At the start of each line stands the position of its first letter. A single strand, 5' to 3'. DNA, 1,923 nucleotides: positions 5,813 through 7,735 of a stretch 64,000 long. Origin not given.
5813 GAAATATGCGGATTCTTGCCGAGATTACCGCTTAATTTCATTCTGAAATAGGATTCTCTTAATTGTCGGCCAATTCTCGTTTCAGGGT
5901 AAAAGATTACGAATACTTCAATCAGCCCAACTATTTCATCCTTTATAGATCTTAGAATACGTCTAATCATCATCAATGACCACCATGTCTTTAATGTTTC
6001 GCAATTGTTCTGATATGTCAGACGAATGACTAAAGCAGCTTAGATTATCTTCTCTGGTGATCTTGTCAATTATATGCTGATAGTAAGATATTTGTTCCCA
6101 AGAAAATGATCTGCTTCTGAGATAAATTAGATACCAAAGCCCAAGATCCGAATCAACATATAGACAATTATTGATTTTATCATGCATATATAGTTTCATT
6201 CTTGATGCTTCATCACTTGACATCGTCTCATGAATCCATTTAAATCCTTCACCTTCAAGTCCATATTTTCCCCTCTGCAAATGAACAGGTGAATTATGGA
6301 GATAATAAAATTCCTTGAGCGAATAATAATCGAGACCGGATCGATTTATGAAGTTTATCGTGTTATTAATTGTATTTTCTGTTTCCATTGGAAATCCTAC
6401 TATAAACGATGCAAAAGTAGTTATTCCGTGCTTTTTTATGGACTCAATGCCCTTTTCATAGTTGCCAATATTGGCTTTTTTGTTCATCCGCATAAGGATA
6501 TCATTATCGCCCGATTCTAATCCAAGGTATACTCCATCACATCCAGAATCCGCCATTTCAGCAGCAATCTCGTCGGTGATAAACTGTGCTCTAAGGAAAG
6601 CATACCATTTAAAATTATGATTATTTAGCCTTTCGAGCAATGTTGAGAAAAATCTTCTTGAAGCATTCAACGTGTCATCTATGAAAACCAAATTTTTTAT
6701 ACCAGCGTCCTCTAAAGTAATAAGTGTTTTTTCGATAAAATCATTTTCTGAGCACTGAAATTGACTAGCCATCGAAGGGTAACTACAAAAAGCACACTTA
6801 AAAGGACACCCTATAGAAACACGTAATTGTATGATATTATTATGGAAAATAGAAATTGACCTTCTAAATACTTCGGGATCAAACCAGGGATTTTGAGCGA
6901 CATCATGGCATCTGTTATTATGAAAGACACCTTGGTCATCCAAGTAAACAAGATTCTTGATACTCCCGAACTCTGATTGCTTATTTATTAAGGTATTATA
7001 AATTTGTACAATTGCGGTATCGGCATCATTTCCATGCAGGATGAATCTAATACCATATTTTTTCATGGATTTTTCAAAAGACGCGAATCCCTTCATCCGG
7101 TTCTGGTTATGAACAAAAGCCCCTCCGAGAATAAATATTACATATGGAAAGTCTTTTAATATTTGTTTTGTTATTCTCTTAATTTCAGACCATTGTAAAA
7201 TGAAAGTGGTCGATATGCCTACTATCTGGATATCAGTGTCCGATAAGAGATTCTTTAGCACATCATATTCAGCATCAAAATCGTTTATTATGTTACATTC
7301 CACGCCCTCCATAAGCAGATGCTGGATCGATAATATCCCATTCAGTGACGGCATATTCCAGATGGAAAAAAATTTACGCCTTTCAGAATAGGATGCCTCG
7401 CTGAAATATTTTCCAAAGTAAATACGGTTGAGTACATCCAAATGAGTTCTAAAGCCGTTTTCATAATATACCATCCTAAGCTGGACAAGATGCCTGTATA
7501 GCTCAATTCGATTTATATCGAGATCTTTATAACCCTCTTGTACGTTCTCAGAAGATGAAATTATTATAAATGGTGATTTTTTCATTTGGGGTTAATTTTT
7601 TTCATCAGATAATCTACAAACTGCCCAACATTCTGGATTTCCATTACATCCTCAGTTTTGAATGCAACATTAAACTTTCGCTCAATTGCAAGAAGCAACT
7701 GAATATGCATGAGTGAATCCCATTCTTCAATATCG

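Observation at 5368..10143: Translationally coupled MaoC-FkbH-ACP-B12 radical SAM-LbH acyltransferase module inside a glycan locus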

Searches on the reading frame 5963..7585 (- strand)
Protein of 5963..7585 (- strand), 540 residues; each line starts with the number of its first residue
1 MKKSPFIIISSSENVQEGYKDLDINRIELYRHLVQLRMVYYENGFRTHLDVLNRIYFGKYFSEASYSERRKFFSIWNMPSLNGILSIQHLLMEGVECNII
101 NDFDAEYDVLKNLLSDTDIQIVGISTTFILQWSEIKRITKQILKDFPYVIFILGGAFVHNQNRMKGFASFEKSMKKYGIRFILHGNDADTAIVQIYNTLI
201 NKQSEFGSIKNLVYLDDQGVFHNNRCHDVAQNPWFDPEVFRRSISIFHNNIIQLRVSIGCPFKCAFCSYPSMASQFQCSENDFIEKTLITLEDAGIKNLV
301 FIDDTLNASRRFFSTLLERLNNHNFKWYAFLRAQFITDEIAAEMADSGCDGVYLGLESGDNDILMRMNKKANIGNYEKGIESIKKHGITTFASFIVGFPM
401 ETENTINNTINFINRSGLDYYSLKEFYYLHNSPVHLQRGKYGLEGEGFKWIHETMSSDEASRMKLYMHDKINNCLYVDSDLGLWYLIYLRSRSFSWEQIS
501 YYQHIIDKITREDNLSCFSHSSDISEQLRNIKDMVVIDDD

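Call 5: search_protein_families(library=pfam, proteins=[window:5963-7585:-], max_evalue=0.01)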
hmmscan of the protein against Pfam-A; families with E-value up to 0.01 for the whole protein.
window:5963-7585:- (540 aa): 2 families
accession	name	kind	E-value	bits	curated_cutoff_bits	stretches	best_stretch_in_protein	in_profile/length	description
PF04055.27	Radical_SAM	-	9.3e-22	78.4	29.5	1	256-413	3-166/166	Radical SAM superfamily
PF02310.24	B12-binding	-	7.5e-05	23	32.1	1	83-163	16-96/121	B12 binding domain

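Call 6: search_protein_families(library=ncbifam, proteins=[window:5963-7585:-], max_evalue=0.01)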
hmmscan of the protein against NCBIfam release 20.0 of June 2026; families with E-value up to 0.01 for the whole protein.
window:5963-7585:- (540 aa): 28 families (the best 25 are shown)
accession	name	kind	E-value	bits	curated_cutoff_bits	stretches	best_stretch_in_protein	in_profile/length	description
TIGR04479.1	bcpD_PhpK_rSAM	subfamily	1.8e-101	340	600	1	30-508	30-502/504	PhpK family radical SAM P-methyltransferase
TIGR03471.1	HpnJ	equivalog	2.3e-23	82.8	577.6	1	202-414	138-363/472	hopanoid biosynthesis associated radical SAM protein HpnJ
NF050148.1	rSAM_ApyD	equivalog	1.5e-20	73.2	750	1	251-415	199-365/645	RiPP biosynthesis radical SAM protein ApyD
TIGR04072.2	rSAM_ladder_B12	equivalog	2.1e-20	72.8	360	1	231-414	162-347/443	lipid biosynthesis B12-binding/radical SAM protein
TIGR00089.1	TIGR00089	subfamily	2.9e-19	69.2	251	1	247-422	136-324/429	MiaB/RimO family radical SAM methylthiotransferase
TIGR02026.1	BchE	equivalog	6.4e-17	61.6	481.35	1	115-413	60-362/497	magnesium-protoporphyrin IX monomethyl ester anaerobic oxidative cyclase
TIGR04385.1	B12_rSAM_cofa1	equivalog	2.4e-16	60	450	1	251-415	195-363/438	B12 lower ligand biosynthesis radical SAM protein BzaD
NF033070.1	rSAM_AprD4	equivalog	3.3e-16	59.2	500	1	246-418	191-368/456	AprD4 family radical SAM diol-dehydratase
TIGR04014.1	B12_SAM_MJ_0865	equivalog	5.9e-16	58.3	360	1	188-421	98-341/434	methyl-coenzyme M reductase glutamine C-methyltransferase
NF038361.1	rSAM_Sden_1168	equivalog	4.1e-15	55.3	575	1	249-422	280-455/560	Sden_1168 family B12-binding radical SAM P-methyltransferase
TIGR01125.1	TIGR01125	equivalog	7.2e-15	55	356.95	1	241-420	127-320/432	30S ribosomal protein S12 methylthiotransferase RimO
TIGR04013.1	B12_SAM_MJ_1487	hypoth_equivalog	1.2e-14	53.9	251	2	350-414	267-331/382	TIGR04013 family B12-binding domain/radical SAM domain-containing protein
TIGR01579.1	MiaB-like-C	equivalog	1.9e-14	53.7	357.05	1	135-418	52-320/416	tRNA (N(6)-L-threonylcarbamoyladenosine(37)-C(2))-methylthiotransferase MtaB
NF045585.1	rSAM_slr0320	equivalog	4.3e-13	48.6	775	1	253-412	237-405/511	photosystem II high light acclimation radical SAM protein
TIGR03975.1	rSAM_ocin_1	subfamily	9.6e-13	47.5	281.85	1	111-450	121-467/606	RiPP maturation radical SAM C-methyltransferase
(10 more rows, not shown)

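Call 21: search_solved_structures(query=window:5963-7585:-, max_evalue=0.001, show_alignments=1)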
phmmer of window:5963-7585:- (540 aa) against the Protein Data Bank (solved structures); distinct sequences matched with E-value up to 0.001: 5.
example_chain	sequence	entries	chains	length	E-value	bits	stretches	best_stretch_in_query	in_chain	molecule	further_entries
6fd2_B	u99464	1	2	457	4.8e-15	58.5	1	248-418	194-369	Putative apramycin biosynthetic oxidoreductase 4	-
9ccb_A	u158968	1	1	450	1.7e-09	40.2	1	252-422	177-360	Radical SAM core domain-containing protein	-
4jc0_A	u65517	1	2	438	1.3e-08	37.2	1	240-419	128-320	Ribosomal protein S12 methylthiotransferase RimO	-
2qgq_A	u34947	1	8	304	6.4e-08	35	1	254-419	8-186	Protein TM_1862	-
7kdx_A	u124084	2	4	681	0.00014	24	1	257-445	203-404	Methyltransferase TokK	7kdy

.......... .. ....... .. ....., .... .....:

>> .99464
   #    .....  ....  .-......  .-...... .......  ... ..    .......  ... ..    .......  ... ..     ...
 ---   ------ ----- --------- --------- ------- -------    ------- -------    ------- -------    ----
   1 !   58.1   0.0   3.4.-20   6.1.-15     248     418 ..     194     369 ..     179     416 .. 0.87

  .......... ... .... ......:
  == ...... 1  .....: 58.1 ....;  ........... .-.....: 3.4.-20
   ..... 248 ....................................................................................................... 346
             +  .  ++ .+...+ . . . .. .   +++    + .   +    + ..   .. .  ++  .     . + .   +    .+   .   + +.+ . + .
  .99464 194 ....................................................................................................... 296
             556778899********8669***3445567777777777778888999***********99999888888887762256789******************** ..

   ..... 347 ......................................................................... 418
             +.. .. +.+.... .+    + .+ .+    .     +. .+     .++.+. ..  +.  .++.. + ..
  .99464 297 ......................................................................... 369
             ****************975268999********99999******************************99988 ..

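Call 25: find_homologous_proteins(query=window:5963-7585:-, max_evalue=1e-10)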
Query window:5963-7585:- (540 aa): 524 proteins with E <= 1e-10 among 8000 candidates; the best 120 are listed.
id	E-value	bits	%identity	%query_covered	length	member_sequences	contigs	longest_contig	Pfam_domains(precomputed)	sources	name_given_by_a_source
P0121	0.0e+0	1240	100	100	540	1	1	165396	PF04055.28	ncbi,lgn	ncbi:MAG: radical SAM protein [Pseudomonadota bacterium]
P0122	1.8e-287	972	78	100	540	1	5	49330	PF04055.28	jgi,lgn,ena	jgi:p-methyltransferase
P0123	4.3e-207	707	58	99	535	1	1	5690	PF04055.28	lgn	-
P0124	1.5e-163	564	49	98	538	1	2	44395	PF04055.28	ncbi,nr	ncbi:MAG: radical SAM protein [Nitrospirae bacterium]|nr:radical SAM protein [Nitrospirota bacterium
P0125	1.2e-160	554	48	95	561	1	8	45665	PF04055.28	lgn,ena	-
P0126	2.3e-155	536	46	98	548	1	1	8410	PF04055.28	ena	-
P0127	3.9e-154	532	48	97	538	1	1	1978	PF04055.28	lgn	-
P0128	2.2e-153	530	47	98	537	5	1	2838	PF04055.28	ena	-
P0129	1.1e-152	528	46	98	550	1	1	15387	PF04055.28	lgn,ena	-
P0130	3.1e-152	526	46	97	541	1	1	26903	PF04055.28,PF02310.25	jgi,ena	-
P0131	7.9e-152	525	45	98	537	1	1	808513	PF04055.28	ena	-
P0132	1.0e-151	524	45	97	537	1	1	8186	PF04055.28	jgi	jgi:anaerobic magnesium-protoporphyrin IX monomethyl ester cyclase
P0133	1.7e-151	524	47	94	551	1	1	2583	PF04055.28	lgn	-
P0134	1.8e-151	524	45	99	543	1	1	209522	PF04055.28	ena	-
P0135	2.9e-151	523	46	98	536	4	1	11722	PF04055.28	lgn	-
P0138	8.7e-151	521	44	98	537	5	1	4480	PF04055.28,PF02310.25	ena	-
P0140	1.0e-149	518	46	94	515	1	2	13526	PF04055.28,PF02310.25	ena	-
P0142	1.6e-148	514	44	98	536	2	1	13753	PF04055.28,PF02310.25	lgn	-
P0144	8.7e-147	508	44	98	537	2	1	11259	PF04055.28,PF02310.25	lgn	-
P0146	3.1e-146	506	44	97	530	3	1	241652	PF04055.28,PF02310.25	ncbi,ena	-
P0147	8.5e-146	505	42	98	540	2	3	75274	PF04055.28,PF02310.25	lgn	-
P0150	7.6e-145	502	43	99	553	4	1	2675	PF04055.28,PF02310.25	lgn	-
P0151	3.0e-144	500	43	98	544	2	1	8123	PF04055.28,PF02310.25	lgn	-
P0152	4.0e-144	499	42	97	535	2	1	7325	PF04055.28,PF02310.25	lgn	-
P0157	5.6e-138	479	41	97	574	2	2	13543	PF04055.28,PF02310.25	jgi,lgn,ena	-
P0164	3.1e-135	470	41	97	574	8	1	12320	PF04055.28,PF02310.25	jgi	jgi:anaerobic magnesium-protoporphyrin IX monomethyl ester cyclase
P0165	6.5e-135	469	40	98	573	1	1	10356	PF04055.28,PF02310.25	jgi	jgi:anaerobic magnesium-protoporphyrin IX monomethyl ester cyclase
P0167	1.4e-134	468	41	97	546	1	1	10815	PF04055.28,PF02310.25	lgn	-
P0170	7.6e-134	465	41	97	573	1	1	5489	PF04055.28,PF02310.25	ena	-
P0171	2.1e-133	464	40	97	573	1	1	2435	PF04055.28,PF02310.25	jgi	jgi:anaerobic magnesium-protoporphyrin IX monomethyl ester cyclase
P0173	2.3e-133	464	39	97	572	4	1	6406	PF04055.28,PF02310.25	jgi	jgi:anaerobic magnesium-protoporphyrin IX monomethyl ester cyclase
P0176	1.1e-132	462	40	97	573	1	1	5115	PF04055.28,PF02310.25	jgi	jgi:anaerobic magnesium-protoporphyrin IX monomethyl ester cyclase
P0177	2.6e-132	460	41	99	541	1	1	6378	PF04055.28,PF02310.25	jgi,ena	-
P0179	1.1e-131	458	42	98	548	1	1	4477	PF04055.28,PF02310.25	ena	-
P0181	1.7e-130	454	42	98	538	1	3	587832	PF04055.28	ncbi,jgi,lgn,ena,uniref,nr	ncbi:hypothetical protein A9Q84_05345 [Halobacteriovorax marinus]|uniref:Radical SAM core domain-con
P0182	1.8e-130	454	42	98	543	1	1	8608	PF04055.28,PF02310.25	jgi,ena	-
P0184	1.2e-129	452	40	97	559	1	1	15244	PF04055.28,PF02310.25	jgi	-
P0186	1.4e-128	448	40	97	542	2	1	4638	PF04055.28,PF02310.25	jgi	jgi:anaerobic magnesium-protoporphyrin IX monomethyl ester cyclase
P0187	1.4e-127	445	40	95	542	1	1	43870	PF04055.28,PF02310.25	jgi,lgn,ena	-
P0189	3.9e-126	440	40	97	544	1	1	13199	PF04055.28,PF02310.25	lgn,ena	-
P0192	5.7e-125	436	40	97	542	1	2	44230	PF04055.28,PF02310.25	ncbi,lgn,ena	-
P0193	2.1e-123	431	42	93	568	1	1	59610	PF04055.28,PF02310.25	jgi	jgi:anaerobic magnesium-protoporphyrin IX monomethyl ester cyclase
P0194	2.1e-123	431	40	98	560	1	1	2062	PF04055.28,PF02310.25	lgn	-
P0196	7.2e-123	429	41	93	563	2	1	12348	PF04055.28,PF02310.25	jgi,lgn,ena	-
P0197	9.8e-123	429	39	97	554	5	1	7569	PF04055.28,PF02310.25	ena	-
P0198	1.1e-122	429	42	94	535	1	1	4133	PF04055.28,PF02310.25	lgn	-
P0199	1.3e-122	428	40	93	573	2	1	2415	PF04055.28,PF02310.25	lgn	-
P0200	2.5e-122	427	39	95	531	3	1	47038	PF04055.28,PF02310.25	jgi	jgi:p-methyltransferase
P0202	7.2e-122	426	38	97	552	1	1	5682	PF04055.28,PF02310.25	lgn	-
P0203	8.7e-122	426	41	93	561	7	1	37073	PF04055.28,PF02310.25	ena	-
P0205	1.0e-121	425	38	97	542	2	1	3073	PF04055.28,PF02310.25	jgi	jgi:p-methyltransferase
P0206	1.5e-121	425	39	97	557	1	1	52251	PF04055.28,PF02310.25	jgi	jgi:p-methyltransferase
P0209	3.1e-121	424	38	97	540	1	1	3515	PF04055.28,PF02310.25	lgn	-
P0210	3.4e-121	424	38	97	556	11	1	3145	PF04055.28,PF02310.25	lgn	-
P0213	6.2e-120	420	41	95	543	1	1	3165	PF04055.28,PF02310.25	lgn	-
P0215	2.6e-119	417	40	97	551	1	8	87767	PF04055.28,PF02310.25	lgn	-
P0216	4.0e-119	417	38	97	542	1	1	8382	PF04055.28,PF02310.25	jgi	jgi:p-methyltransferase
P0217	4.8e-119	417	41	94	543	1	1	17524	PF04055.28,PF02310.25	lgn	-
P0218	5.9e-119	416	40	95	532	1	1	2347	PF04055.28,PF02310.25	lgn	-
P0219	7.0e-119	416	39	97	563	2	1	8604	PF04055.28,PF02310.25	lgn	-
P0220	7.8e-119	416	40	93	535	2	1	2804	PF04055.28,PF02310.25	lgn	-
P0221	1.5e-118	415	38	97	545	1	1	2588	PF04055.28,PF02310.25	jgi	jgi:p-methyltransferase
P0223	2.3e-118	414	39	97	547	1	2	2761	PF04055.28,PF02310.25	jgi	jgi:anaerobic magnesium-protoporphyrin IX monomethyl ester cyclase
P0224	2.7e-118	414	42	94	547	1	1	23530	PF04055.28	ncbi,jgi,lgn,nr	ncbi:MAG: B12-binding domain-containing radical SAM protein [Coxiellaceae bacterium]|jgi:p-methyltra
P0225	6.6e-118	413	40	99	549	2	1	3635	PF04055.28,PF02310.25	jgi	-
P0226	9.8e-118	412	39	97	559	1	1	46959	PF04055.28,PF02310.25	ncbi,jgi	jgi:anaerobic magnesium-protoporphyrin IX monomethyl ester cyclase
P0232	5.8e-117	410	40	95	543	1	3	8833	PF04055.28,PF02310.25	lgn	-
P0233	8.1e-117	409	42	93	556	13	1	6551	PF04055.28,PF02310.25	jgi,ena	jgi:p-methyltransferase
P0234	9.0e-117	409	40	96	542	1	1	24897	PF04055.28,PF02310.25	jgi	jgi:anaerobic magnesium-protoporphyrin IX monomethyl ester cyclase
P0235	1.1e-116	409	38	97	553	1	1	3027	PF04055.28,PF02310.25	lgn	-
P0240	4.6e-116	407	38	97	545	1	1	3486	PF04055.28,PF02310.25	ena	-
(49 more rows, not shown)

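Call 27: find_related_loci(query=A1, collection=metagenome_contigs, flank=10000)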
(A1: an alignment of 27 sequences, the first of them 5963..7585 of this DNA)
Query A1 (540 aa) in metagenome_contigs; peptide patterns used: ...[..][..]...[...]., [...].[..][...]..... (x = any residue, [..] = any of these).
600 stretches matched a pattern (row limit reached: there are more); 478 encode a relative of the query (tblastn E <= 1e-3); the best 80 are kept; 80 distinct loci.
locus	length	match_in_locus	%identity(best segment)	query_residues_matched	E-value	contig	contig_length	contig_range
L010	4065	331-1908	42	6-531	4e-141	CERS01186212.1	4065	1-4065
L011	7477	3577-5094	41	6-509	1e-122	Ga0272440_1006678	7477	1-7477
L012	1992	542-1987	40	7-486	6e-131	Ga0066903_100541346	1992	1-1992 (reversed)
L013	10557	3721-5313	38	6-531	1e-119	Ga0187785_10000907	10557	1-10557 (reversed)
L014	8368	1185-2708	39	6-509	1e-116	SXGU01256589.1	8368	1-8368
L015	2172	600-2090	39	7-510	1e-123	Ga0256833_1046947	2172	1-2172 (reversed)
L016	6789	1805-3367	37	1-512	2e-115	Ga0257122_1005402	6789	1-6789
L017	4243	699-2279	37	6-528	6e-113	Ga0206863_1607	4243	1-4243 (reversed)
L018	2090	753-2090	36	1-441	3e-99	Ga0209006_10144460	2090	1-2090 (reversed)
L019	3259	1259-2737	32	25-535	2e-74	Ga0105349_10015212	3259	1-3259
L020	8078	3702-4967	32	73-499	3e-69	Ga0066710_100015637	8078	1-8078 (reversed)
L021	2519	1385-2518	34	6-378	9e-69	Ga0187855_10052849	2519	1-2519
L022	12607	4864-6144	32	73-498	1e-61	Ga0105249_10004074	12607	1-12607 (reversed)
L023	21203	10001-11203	34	94-488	8e-61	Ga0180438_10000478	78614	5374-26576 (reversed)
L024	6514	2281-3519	33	89-499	3e-60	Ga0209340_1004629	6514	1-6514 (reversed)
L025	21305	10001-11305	30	77-509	6e-59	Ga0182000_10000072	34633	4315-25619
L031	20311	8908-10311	30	28-497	1e-59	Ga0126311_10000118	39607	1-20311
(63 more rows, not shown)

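Call 35: search_protein_families(library=pfam, proteins=[L013:8979-9998:+], max_evalue=0.01)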
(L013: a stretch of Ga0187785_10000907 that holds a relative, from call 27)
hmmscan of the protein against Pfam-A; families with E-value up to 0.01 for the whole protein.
L013:8979-9998:+ (339 aa): 0 families
